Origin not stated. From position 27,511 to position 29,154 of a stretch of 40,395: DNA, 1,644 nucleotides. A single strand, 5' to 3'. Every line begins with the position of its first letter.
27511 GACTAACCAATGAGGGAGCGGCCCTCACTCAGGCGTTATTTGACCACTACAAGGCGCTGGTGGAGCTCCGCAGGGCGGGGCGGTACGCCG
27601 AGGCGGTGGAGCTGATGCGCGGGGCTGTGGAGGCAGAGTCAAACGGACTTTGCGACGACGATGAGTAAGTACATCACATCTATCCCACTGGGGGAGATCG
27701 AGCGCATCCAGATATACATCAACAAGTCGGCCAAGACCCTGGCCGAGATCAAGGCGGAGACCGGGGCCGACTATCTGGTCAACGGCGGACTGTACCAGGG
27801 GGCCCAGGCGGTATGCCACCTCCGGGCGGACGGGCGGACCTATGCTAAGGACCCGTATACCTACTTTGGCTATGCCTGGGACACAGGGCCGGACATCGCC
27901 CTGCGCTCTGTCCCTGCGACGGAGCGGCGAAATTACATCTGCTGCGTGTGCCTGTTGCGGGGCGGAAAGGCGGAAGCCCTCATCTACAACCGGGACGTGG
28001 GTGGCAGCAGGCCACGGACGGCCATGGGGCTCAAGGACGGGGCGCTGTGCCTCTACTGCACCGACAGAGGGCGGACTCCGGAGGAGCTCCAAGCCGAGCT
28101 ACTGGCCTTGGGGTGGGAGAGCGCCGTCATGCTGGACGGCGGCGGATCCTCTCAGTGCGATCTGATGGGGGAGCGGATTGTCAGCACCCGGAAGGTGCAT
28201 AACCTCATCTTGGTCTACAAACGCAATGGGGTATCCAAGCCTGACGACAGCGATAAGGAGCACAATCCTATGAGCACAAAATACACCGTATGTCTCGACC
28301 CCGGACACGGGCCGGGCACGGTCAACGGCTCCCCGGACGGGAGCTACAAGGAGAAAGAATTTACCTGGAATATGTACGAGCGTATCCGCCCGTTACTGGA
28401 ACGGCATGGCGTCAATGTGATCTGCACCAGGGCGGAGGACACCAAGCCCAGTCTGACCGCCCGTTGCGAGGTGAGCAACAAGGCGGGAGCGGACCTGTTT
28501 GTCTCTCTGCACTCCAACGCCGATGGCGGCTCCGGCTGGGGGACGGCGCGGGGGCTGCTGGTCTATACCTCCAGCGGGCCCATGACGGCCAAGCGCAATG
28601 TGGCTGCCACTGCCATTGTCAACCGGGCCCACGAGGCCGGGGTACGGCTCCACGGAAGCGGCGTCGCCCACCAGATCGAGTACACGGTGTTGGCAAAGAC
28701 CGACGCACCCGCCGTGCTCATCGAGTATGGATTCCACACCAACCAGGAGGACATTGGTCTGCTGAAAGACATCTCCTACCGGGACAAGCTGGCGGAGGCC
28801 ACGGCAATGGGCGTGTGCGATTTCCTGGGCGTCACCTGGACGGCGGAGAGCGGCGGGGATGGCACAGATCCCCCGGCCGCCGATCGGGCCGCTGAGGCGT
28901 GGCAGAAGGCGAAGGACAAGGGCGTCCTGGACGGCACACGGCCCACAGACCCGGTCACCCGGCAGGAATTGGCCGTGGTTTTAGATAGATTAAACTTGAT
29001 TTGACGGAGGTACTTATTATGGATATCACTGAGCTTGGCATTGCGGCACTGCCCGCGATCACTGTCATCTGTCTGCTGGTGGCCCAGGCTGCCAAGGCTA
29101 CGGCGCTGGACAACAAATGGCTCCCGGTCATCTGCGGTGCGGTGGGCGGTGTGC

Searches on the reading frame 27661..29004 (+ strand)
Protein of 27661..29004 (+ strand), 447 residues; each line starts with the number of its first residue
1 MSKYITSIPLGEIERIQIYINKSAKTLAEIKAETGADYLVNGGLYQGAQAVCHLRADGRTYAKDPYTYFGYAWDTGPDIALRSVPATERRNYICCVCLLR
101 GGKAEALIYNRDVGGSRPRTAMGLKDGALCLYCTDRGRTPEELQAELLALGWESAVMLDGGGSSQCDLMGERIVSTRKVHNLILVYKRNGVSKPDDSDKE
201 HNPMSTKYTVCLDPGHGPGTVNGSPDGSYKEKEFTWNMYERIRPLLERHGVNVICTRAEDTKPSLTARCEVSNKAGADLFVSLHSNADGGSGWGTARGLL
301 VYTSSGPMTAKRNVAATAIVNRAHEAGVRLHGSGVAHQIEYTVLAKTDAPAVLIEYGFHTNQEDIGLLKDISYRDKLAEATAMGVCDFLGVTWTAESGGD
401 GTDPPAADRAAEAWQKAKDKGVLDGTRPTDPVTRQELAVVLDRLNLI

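Call 104: search_protein_families(library=pfam, max_evalue=0.001, proteins=[window:27661-29004:+])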
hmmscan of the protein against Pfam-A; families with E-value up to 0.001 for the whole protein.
window:27661-29004:+ (447 aa): 2 families
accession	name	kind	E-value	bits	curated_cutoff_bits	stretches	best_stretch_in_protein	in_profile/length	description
PF01520.23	Amidase_3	-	3.3e-34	118.9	27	1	210-385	1-172/174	N-acetylmuramoyl-L-alanine amidase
PF09992.14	NAGPA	-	5.6e-11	43.4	25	1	75-186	48-169/169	Phosphodiester glycosidase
